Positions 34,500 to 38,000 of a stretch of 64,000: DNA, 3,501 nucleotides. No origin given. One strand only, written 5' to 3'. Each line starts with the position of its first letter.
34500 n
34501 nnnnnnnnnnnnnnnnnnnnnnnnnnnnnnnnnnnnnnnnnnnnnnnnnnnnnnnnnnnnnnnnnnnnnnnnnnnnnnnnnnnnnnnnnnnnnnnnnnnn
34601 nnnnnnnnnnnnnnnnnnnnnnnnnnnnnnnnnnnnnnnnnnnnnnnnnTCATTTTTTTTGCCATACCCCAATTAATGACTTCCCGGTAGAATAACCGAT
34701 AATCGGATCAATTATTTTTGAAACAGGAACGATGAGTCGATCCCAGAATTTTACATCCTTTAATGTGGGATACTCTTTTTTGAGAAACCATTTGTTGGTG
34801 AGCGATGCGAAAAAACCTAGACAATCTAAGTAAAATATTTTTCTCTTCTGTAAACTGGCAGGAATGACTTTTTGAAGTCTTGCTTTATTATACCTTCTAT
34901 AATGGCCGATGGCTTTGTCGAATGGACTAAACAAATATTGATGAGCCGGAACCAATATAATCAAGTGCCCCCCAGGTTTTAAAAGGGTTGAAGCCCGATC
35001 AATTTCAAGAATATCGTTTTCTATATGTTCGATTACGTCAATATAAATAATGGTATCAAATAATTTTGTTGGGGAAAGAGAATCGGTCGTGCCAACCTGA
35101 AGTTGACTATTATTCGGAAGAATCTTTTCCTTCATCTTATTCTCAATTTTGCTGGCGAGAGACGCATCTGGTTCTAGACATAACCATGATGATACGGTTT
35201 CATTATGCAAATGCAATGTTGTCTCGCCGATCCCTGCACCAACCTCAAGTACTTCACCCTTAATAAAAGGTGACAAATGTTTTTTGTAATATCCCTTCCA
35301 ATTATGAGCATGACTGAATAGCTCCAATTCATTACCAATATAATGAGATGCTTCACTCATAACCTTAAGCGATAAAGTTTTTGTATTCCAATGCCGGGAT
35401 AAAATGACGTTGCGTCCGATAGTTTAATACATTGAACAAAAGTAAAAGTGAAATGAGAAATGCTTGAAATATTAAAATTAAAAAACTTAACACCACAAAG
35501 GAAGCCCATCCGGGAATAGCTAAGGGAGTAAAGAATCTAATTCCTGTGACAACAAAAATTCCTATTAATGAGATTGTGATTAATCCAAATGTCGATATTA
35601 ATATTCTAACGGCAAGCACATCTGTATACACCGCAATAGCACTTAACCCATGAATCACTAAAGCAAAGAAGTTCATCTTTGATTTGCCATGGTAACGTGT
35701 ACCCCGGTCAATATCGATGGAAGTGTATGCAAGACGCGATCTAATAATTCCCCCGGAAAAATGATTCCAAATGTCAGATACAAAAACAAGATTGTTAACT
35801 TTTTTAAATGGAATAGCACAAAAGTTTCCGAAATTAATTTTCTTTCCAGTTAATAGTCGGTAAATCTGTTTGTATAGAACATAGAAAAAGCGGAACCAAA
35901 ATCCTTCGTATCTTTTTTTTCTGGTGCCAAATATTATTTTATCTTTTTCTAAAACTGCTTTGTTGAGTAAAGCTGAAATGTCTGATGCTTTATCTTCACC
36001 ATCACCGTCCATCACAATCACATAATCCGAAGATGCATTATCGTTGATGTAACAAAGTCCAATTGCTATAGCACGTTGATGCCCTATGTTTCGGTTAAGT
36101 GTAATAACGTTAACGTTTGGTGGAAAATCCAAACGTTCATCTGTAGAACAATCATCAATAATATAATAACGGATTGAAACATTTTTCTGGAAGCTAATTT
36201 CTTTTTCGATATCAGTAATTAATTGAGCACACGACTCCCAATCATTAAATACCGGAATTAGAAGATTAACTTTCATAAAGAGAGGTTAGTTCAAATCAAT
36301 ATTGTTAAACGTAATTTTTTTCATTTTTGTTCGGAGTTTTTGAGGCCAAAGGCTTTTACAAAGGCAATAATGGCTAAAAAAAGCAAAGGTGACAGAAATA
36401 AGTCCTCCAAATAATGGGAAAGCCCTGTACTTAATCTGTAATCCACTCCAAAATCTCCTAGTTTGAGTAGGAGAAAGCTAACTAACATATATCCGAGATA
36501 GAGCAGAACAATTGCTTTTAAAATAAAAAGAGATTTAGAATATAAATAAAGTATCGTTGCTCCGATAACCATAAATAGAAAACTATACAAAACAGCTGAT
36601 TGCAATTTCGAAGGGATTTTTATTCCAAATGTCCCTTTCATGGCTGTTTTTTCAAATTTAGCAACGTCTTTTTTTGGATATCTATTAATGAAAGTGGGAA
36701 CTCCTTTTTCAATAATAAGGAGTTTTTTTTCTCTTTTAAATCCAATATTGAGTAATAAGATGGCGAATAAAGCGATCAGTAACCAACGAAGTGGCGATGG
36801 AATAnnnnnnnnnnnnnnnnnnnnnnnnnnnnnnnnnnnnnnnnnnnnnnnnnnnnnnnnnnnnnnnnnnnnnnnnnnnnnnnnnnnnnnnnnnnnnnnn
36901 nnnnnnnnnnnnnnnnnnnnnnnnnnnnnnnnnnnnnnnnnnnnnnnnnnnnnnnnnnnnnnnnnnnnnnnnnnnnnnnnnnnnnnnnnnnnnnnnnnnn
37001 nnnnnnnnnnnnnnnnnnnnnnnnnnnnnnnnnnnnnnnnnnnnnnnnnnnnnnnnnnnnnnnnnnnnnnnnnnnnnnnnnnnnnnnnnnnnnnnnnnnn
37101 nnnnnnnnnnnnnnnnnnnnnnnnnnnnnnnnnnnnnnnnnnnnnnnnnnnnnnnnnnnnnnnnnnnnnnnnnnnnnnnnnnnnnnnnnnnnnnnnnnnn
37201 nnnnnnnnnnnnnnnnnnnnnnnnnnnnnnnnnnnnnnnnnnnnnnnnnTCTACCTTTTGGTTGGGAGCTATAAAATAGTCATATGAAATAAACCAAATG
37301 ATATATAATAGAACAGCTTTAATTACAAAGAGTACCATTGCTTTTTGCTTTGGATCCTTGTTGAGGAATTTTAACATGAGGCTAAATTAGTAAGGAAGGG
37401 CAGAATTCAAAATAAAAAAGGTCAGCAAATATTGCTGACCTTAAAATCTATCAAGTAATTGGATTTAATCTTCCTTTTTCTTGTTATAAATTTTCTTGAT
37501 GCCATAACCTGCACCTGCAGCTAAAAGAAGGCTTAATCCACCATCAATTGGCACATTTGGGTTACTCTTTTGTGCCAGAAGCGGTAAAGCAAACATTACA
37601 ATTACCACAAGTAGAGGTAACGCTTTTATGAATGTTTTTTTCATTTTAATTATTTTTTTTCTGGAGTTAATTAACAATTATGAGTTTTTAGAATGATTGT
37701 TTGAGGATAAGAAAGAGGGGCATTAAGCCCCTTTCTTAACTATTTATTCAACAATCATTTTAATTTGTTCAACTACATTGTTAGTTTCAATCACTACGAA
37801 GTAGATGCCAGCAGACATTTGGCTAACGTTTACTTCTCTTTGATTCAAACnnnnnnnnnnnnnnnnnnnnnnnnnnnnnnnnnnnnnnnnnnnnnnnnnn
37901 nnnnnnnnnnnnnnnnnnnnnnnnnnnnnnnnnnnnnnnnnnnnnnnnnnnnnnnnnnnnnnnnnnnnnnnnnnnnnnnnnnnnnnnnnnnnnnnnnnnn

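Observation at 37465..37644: Minimal tag-only XrtF substrate: about 7 mature residues between signal peptide and PID-type sorting signal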

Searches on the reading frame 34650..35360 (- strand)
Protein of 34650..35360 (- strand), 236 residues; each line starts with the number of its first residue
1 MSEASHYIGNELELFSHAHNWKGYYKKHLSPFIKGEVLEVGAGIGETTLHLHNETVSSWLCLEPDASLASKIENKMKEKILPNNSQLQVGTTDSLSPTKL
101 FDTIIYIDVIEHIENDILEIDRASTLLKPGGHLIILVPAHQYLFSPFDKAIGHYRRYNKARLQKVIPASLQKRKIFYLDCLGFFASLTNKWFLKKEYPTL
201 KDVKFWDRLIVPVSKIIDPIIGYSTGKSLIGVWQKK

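Call 3: search_protein_families(library=ncbifam, proteins=[window:34650-35360:-], max_evalue=1)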
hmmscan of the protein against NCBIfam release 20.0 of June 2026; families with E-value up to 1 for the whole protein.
window:34650-35360:- (236 aa): 16 families
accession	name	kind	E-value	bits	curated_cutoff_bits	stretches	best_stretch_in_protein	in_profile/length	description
TIGR00452.1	TIGR00452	equivalog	1.4e-06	27.3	275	1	25-135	109-219/316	tRNA 5-methoxyuridine(34)/uridine 5-oxyacetic acid(34) synthase CmoB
NF011650.0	PRK15068.1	equivalog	5.7e-05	22.1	209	1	26-135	115-225/324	tRNA 5-methoxyuridine(34)/uridine 5-oxyacetic acid(34) synthase CmoB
TIGR01983.1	UbiG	equivalog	0.0002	20.7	102.95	1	30-135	46-151/228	bifunctional 2-polyprenyl-6-hydroxyphenol methylase/3-demethylubiquinol 3-O-methyltransferase UbiG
NF043040.1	corrin_prot_MT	hypoth_equivalog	0.00048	19.6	180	1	34-135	42-147/216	corrinoid protein-associated methyltransferase CpaM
TIGR00755.1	ksgA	equivalog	0.00086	18.7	171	1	34-95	30-85/256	16S rRNA (adenine(1518)-N(6)/adenine(1519)-N(6))-dimethyltransferase RsmA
NF052510.1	methyltran_MpqE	exception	0.0021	17.5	335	1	9-136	22-152/234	methyl-plastoquinone biosynthesis methyltransferase MpqE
NF045667.1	MTase_DVU1556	equivalog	0.0032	17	155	1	35-135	24-119/213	DVU_1556 family methyltransferase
NF000499.2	Erm23S_rRNA_broad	equivalog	0.0033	16.9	212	1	34-79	24-68/244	23S ribosomal RNA methyltransferase Erm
NF041536.1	ArsM_DUF2284_UU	exception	0.0096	14.3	575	1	37-135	80-180/459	arsenite methyltransferase/DUF2284 domain selenoprotein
TIGR01444.1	fkbM_fam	subfamily_domain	0.01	16.3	37.7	1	37-88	2-54/143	FkbM family methyltransferase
NF008264.0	PRK11036.1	equivalog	0.022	14.2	366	1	36-139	47-151/261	tRNA uridine 5-oxyacetic acid(34) methyltransferase CmoM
NF001453.0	PRK00312.1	equivalog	0.069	12.7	188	1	35-139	82-179/217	protein-L-isoaspartate(D-aspartate) O-methyltransferase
TIGR01934.1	MenG_MenH_UbiE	subfamily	0.074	12.3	158.35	1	16-141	22-147/223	ubiquinone/menaquinone biosynthesis methyltransferase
NF047649.1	MTase_UXPK_star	exception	0.12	11.3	460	1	63-135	109-181/283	methyltransferase/UXPK-star double selenoprotein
TIGR04290.1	meth_Rta_06860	hypoth_equivalog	0.19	11.1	300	0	148-187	26-65/226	TIGR04290 family methyltransferase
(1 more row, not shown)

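Call 4: search_protein_families(library=pfam, proteins=[window:34650-35360:-], max_evalue=1)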
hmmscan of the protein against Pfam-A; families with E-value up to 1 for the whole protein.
window:34650-35360:- (236 aa): 10 families
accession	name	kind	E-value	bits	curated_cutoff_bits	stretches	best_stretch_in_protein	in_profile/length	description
PF13489.12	Methyltransf_23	-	1.4e-11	44.8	27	1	34-142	23-123/164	Methyltransferase domain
PF08242.18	Methyltransf_12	-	2.3e-11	44.7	30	1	38-133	1-98/98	Methyltransferase domain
PF13649.12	Methyltransf_25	-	8.4e-08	33.2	27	1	37-131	1-97/97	Methyltransferase domain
PF08241.18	Methyltransf_11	-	2.7e-07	31.6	21.2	1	38-135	1-95/95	Methyltransferase domain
PF08003.17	Methyltransf_9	-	0.00026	20.5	23.8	1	25-135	107-217/315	Protein of unknown function (DUF1698)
PF13847.12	Methyltransf_31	-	0.00032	20.8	27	1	36-139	6-113/145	Methyltransferase domain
PF00398.26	RrnaAD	-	0.00079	19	24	1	35-94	32-85/263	Ribosomal RNA adenine dimethylase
PF05891.18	Methyltransf_PK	-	0.003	17.6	27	1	37-151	59-175/218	AdoMet dependent proline di-methyltransferase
PF05175.20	MTS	-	0.0055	16.8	23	1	28-160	26-163/170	Methyltransferase small domain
PF06080.18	DUF938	-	0.24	11.6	27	1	36-110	28-110/202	Protein of unknown function (DUF938)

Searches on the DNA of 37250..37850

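Call 68: search_rna_families(source=window, start=37250, end=37850, threshold=evalue, max_evalue=1)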
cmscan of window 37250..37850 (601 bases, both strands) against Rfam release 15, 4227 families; matches with E-value up to 1: 5.
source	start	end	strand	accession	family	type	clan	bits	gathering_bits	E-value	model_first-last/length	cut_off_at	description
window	37410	37469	-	RF02551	DapZ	Cis-reg;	-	24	56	0.067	22-78/78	no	ABC transporter regulator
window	37408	37458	-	RF02056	STnc390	Gene; sRNA;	-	19.1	50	0.19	1-60/60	no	Salmonella sRNA STnc390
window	37411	37593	-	RF01673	PhrS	Gene; sRNA;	-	18.7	37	0.02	1-212/212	no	PhrS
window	37415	37532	-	RF02625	WsnRNA46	Gene; sRNA;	-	18.4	65.3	0.83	1-151/151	no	Wolbachia sRNA 46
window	37701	37742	+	RF02066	STnc320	Gene; sRNA;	-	18.2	50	0.9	1-55/55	no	Salmonella enterica sRNA STnc320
